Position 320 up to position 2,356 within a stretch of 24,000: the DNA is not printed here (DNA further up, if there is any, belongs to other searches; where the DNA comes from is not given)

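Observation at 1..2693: DprA/SLOG-like protein + Ser/Thr kinase-TPR-FHA + AbiH in one operon: candidate kinase-controlled abortive-infection module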

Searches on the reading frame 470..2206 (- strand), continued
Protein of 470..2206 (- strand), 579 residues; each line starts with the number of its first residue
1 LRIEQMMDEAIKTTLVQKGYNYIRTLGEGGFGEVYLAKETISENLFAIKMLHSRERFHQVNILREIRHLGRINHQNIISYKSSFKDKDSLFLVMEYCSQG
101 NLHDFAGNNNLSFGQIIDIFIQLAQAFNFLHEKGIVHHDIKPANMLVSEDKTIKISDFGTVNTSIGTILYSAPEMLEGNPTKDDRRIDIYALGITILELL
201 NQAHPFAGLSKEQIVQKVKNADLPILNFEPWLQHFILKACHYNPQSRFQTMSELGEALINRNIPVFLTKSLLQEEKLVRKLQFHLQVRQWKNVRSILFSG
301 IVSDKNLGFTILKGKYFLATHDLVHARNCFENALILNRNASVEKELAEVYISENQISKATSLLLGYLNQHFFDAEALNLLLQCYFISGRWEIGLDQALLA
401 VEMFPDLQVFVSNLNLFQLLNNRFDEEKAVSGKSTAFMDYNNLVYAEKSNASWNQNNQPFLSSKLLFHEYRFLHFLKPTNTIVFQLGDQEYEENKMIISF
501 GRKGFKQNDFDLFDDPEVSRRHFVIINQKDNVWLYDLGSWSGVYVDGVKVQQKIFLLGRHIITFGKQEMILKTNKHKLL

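Call 26: search_protein_families(library=padloc, proteins=[L007:2216-3763:+, L007:3936-5972:+, L008:4958-5938:+, L008:7725-8219:+, L008:8236-9810:+, L063:2576-3121:+, L063:3152-3733:+, L037:7739-11059:+, L037:3079-5970:+, L011:7725-8387:+], max_evalue=0.001)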
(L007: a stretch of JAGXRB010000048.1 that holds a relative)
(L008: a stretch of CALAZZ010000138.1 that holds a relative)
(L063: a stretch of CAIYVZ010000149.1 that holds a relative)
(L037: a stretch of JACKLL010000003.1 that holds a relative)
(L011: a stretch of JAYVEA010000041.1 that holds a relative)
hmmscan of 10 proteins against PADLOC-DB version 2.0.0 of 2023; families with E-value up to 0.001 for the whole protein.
L007:2216-3763:+ (516 aa): 21 families
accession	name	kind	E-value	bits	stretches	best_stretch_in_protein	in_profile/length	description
PDLC04135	mad3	-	1.9e-09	35.5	1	2-366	1-331/374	mads_3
PDLC02335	AbiLi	-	3.3e-09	34.3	1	29-367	77-245/326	AbiLi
PDLC04213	HEC-02A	-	3.7e-07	28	1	1-130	1-128/337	-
PDLC03859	LmuB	-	1.4e-06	25.8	1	1-109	3-85/611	-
PDLC00271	PtuA1|PtuA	-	5.2e-06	24.3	1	1-67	1-62/421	AAA ATPase domain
PDLC02980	AriA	-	6.1e-06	24.4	0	32-77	3-59/304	-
PDLC02981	AriAB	-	1.5e-05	21.9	1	1-103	1-104/694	-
PDLC00278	PtuA1|PtuA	-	2.1e-05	22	1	1-70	1-66/436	AAA ATPase domain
PDLC03878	NsnB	-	2.3e-05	22.3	1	3-389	2-308/345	-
PDLC00281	PtuA1|PtuA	-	2.5e-05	21.6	1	3-92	6-98/448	AAA ATPase domain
PDLC00298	PtuA1|PtuA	-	6.3e-05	20.2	1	1-82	1-75/423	AAA ATPase domain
PDLC00268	PtuA1|PtuA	-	6.4e-05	20.5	1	24-137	21-130/411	AAA ATPase domain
PDLC03860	LmuB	-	8.3e-05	19.3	1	5-52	3-50/565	-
PDLC00279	PtuA1|PtuA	-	8.4e-05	19.9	1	1-59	4-57/416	AAA ATPase domain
PDLC04886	PDC-S06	-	8.8e-05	19.5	1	3-54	2-51/727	-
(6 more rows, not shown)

L007:3936-5972:+ (679 aa): 1 family
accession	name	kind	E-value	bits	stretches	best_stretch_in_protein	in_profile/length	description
PDLC02373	dCTPase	-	1.4e-124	415.3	1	7-648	141-544/630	-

L008:4958-5938:+ (327 aa): 38 families (the best 25 are shown)
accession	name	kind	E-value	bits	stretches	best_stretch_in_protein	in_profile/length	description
PDLC04871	PDC-S05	-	1.3e-142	474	1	4-326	131-457/468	-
PDLC04868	PDC-S05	-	6.6e-142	470.5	1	3-326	5-330/335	-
PDLC04851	PDC-S05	-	3.7e-139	461.5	1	3-326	9-335/342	-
PDLC04853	PDC-S05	-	2.1e-134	445.9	1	3-326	5-326/336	-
PDLC04852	PDC-S05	-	3.3e-122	405.7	1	3-326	10-333/346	-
PDLC04843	PDC-S05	-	1.5e-108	360.9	1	3-326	5-323/330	-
PDLC04864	PDC-S05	-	9.8e-94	311.7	1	61-327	4-268/277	-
PDLC04870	PDC-S05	-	1.2e-87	290.8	1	3-204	8-209/214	-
PDLC04876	PDC-S05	-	8.1e-70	232.1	1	3-164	7-171/174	-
PDLC04858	PDC-S05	-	5.4e-47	157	1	1-130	1-131/138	-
PDLC04854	PDC-S05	-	2.5e-42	142.9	1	1-132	1-136/212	-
PDLC04872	PDC-S05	-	7.3e-42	140.7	1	3-133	4-137/152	-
PDLC04965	PDC-S23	-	8e-42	141.8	1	1-167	1-167/327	-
PDLC04964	PDC-S23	-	2.2e-40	136.9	1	1-133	1-137/331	-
PDLC04963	PDC-S23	-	7.7e-38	128.7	1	7-198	5-187/312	-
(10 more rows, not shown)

L008:7725-8219:+ (165 aa): 1 family
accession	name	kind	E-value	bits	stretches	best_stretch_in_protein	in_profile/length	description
PDLC02345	AbiH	-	1.2e-07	29.6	1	3-29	2-28/343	AbiH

L008:8236-9810:+ (525 aa): 6 families
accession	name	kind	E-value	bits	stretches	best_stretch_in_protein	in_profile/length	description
PDLC02402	Aga_SIR2-PNTD1-PNTD2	-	9.3e-12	41.9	1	179-394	339-558/876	Class I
PDLC02394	pAgo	-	1.1e-11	41.3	1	42-331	57-356/1121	-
PDLC02418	Aga_SIR2-Kinase-PNTD1-PNTD2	-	2.7e-07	27.2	1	288-336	319-366/756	Class I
PDLC01879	CARF3--CARF_TM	-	0.00023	18.9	1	452-523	160-222/222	-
PDLC03131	Specificity_I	-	0.0004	17.8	1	407-445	159-197/439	Type I specificity subunit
PDLC01866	CARF3--CARF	-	0.00092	17.2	0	437-514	128-200/207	-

L063:2576-3121:+ (182 aa): 0 families

L063:3152-3733:+ (194 aa): 1 family
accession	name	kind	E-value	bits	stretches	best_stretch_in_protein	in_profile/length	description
PDLC03927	PsyrA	-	1e-07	29.5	1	37-185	139-291/398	-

L037:7739-11059:+ (1107 aa): 2 families
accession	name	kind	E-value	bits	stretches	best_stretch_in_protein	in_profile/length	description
PDLC00662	HmaC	-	0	1137.8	1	166-1105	2-940/941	AAA+ ATPase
PDLC02192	DUF499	-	6.5e-40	134.8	1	208-866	34-645/1022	-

L037:3079-5970:+ (964 aa): 10 families
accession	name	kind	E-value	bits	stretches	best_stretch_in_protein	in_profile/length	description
PDLC00660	HmaB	-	0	1352.1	1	2-952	4-957/967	DNA-adenine methylase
PDLC00661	HmaB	-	0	1281.3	1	2-950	3-961/973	DNA-adenine methylase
PDLC03233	MTase_II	-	5e-31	106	1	393-780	340-707/731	Type II methyltransferase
PDLC03352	MTase_II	-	6.7e-30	101.7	2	396-593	397-597/1023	Type II methyltransferase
PDLC02189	DUF1156_MTase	-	1e-18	65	2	477-742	469-702/944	-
PDLC03314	MTase_II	-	1.7e-10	37.7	1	563-722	548-683/944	Type II methyltransferase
PDLC03224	MTase_II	-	0.00018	18.6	1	137-176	97-136/481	Type II methyltransferase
PDLC03345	MTase_II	-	0.00018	18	1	136-179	51-94/581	Type II methyltransferase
PDLC03322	MTase_II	-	0.00025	18.1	1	138-173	69-104/446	Type II methyltransferase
PDLC02541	PglX|PglXI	-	0.00058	16.1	0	550-589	483-521/919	PglXI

L011:7725-8387:+ (221 aa): 0 families

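Call 35: find_encoding_contigs(protein=P0004, flank=6000, max_places=2)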
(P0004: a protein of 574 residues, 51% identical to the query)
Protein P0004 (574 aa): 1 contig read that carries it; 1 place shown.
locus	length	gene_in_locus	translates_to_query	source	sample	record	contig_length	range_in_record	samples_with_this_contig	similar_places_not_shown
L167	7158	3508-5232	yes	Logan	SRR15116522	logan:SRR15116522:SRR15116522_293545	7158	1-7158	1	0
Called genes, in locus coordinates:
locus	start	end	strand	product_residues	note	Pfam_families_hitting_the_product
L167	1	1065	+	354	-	?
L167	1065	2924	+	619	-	PF02463:SMC_N, PF13476:AAA_23, PF13304:AAA_21 (faint)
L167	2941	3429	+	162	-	-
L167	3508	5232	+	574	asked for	PF00069:Pkinase, PF07714:PK_Tyr_Ser-Thr, PF03109:ABC1 (weak), PF00498:FHA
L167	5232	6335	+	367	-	PF14253:AbiH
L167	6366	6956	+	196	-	-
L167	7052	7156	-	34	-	?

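Call 36: find_encoding_contigs(protein=P0006, flank=6000, max_places=2)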
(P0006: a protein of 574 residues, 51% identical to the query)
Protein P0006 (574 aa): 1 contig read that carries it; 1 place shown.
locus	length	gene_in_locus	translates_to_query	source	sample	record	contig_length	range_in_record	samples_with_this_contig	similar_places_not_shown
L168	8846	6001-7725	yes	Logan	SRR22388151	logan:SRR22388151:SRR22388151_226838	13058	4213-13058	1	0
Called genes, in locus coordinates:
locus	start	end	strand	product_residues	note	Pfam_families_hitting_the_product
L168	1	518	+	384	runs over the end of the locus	PF17761:DUF1016_N, PF06250:YhcG_C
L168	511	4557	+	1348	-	PF02384:N6_Mtase (weak), PF07669:Eco57I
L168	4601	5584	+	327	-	PF13310:Virulence_RhuM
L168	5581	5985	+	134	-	PF01878:EVE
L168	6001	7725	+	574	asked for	PF00069:Pkinase, PF07714:PK_Tyr_Ser-Thr, PF00498:FHA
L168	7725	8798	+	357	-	PF14253:AbiH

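Call 37: find_encoding_contigs(protein=P0021, flank=6000, max_places=2)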
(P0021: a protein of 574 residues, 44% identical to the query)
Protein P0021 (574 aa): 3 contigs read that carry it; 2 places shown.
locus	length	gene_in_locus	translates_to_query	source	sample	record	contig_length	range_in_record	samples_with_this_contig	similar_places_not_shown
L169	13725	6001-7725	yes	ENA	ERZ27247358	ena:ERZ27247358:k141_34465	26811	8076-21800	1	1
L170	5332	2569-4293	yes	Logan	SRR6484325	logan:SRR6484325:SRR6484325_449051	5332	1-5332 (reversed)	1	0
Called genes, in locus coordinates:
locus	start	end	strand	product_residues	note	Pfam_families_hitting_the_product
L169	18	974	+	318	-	-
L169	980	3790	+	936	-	PF00004:AAA (faint), PF28530:DUF8426, PF07728:AAA_5, PF28529:McrB_lid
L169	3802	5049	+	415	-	PF10117:McrBC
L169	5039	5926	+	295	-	PF13289:SIR2_2 (weak)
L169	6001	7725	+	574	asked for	PF00069:Pkinase, PF07714:PK_Tyr_Ser-Thr, PF00498:FHA (faint)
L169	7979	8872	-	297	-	-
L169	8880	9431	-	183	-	-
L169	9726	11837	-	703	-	PF02171:Piwi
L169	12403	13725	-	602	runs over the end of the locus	PF08707:PriCT_2, PF13148:DUF3987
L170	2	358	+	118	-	?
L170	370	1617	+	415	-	PF10117:McrBC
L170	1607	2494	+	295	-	PF13289:SIR2_2 (weak)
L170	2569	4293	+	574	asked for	PF00069:Pkinase, PF07714:PK_Tyr_Ser-Thr, PF00498:FHA (faint)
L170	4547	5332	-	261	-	?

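Call 42: find_encoding_contigs(protein=P0010, flank=6000, max_places=2)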
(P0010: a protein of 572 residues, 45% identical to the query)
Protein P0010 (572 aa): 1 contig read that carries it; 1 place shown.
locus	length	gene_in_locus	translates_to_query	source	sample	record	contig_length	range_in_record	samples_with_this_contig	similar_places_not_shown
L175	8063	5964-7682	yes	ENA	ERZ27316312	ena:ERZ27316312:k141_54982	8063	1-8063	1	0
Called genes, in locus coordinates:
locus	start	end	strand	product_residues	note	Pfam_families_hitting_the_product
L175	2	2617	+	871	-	?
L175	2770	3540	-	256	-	PF00929:RNase_T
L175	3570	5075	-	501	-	-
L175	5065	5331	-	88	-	PF12728:HTH_17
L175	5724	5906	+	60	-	-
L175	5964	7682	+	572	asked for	PF00069:Pkinase, PF07714:PK_Tyr_Ser-Thr, PF00498:FHA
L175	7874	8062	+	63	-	?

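Call 43: find_encoding_contigs(protein=P0003, flank=6000, max_places=2)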
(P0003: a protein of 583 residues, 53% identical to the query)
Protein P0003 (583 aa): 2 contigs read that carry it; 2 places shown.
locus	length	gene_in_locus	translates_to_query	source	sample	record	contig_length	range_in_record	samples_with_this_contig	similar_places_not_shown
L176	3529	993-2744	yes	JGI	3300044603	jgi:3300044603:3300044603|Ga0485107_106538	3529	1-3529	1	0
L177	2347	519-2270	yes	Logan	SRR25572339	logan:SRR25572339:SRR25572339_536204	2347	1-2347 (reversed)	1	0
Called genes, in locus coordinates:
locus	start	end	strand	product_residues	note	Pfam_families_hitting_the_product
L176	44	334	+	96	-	-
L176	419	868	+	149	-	-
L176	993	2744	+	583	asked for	PF00069:Pkinase, PF07714:PK_Tyr_Ser-Thr, PF00498:FHA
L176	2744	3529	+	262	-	?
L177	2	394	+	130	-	?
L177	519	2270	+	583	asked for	PF00069:Pkinase, PF07714:PK_Tyr_Ser-Thr, PF00498:FHA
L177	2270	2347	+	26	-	?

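Call 57: search_protein_families(library=pfam, proteins=[L043:7709-9466:+, L068:7732-8748:+, L039:7674-8006:+, L047:7740-8066:+, L062:4319-4678:+, L064:7783-8148:+, L042:2265-4118:+, L070:7677-8222:+, L013:7757-8449:+, L176:2744-3529:+], max_evalue=0.01)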
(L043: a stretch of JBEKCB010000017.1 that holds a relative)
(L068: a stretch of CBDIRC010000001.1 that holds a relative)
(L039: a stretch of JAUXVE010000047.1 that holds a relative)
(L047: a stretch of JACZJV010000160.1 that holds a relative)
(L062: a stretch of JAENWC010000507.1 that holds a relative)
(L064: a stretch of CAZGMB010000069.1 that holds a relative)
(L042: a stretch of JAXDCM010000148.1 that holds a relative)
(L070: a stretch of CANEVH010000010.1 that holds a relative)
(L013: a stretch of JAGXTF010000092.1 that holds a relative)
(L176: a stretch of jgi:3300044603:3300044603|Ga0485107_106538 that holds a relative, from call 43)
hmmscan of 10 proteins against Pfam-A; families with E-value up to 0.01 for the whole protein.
L043:7709-9466:+ (586 aa): 0 families

L068:7732-8748:+ (339 aa): 0 families

L039:7674-8006:+ (111 aa): 3 families
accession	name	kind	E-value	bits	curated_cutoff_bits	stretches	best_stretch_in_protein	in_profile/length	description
PF18765.7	Polbeta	-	5.5e-12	46.1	26.9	1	22-108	3-88/93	Polymerase beta, Nucleotidyltransferase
PF01909.29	NTP_transf_2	-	2.9e-11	44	21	1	26-101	9-87/93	Nucleotidyltransferase domain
PF22600.2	MTPAP-like_central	-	0.0043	17.6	27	1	33-58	41-66/139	Poly(A) RNA polymerase, mitochondrial-like, central palm domain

L047:7740-8066:+ (109 aa): 1 family
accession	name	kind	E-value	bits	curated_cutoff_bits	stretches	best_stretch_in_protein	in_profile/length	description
PF00565.23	SNase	-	8.9e-11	42.6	21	1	22-95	30-107/107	Staphylococcal nuclease homologue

L062:4319-4678:+ (120 aa): 0 families

L064:7783-8148:+ (122 aa): 1 family
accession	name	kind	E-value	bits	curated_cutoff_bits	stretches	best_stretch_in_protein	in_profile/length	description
PF22721.1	TBP-TOTE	-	0.0011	18.9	27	1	40-66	34-60/78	TATA-binding-like protein domain of the TOTE conflict systems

L042:2265-4118:+ (618 aa): 1 family
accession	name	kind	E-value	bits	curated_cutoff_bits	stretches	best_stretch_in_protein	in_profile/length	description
PF01555.25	N6_N4_Mtase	-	3.2e-28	99.7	26.7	1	111-436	1-211/221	DNA methylase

L070:7677-8222:+ (182 aa): 0 families

L013:7757-8449:+ (231 aa): 3 families
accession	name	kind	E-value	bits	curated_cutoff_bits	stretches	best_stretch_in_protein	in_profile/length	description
PF01863.23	YgjP-like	-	1.8e-48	165.7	26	1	13-220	1-205/207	YgjP-like, metallopeptidase domain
PF10263.15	SprT-like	-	3e-05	24.3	25.6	1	128-224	19-100/108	SprT-like family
PF08325.16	WLM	-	5.3e-05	23.8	26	1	175-217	77-119/190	WLM domain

L176:2744-3529:+ (262 aa): 1 family
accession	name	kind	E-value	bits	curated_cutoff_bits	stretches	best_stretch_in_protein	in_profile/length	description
PF18754.6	Nmad3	-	2.2e-56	191.7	27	1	3-248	1-247/247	Nucleotide modification associated domain 3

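Call 58: search_protein_families(library=pfam, proteins=[L021:7757-8194:+, L007:8792-9310:+, L007:9418-10563:+, L167:2941-3426:+, L167:6366-6953:+, L022:7799-8749:+, L036:7842-8927:+, L026:3931-5127:+], max_evalue=0.01)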
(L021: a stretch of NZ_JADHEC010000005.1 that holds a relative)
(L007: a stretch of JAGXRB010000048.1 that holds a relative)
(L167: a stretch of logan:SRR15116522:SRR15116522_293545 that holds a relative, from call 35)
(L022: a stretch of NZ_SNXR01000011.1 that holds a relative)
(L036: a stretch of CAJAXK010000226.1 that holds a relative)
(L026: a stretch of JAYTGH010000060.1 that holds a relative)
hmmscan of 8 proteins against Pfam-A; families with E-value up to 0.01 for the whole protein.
L021:7757-8194:+ (146 aa): 0 families

L007:8792-9310:+ (173 aa): 0 families

L007:9418-10563:+ (382 aa): 0 families

L167:2941-3426:+ (162 aa): 0 families

L167:6366-6953:+ (196 aa): 0 families

L022:7799-8749:+ (317 aa): 0 families

L036:7842-8927:+ (362 aa): 1 family
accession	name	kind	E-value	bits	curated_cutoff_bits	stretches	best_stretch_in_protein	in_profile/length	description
PF03781.23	FGE-sulfatase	-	4.1e-54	184.4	23.3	1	6-229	4-254/255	Sulfatase-modifying factor enzyme 1-like domain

L026:3931-5127:+ (399 aa): 0 families

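Call 87: search_dna_similar(query=window:470-2191:-, collection=plasmids, mode=protein, max_rows=15, max_evalue=1e-30)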
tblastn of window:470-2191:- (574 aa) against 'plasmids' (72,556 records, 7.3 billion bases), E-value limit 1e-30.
No match.
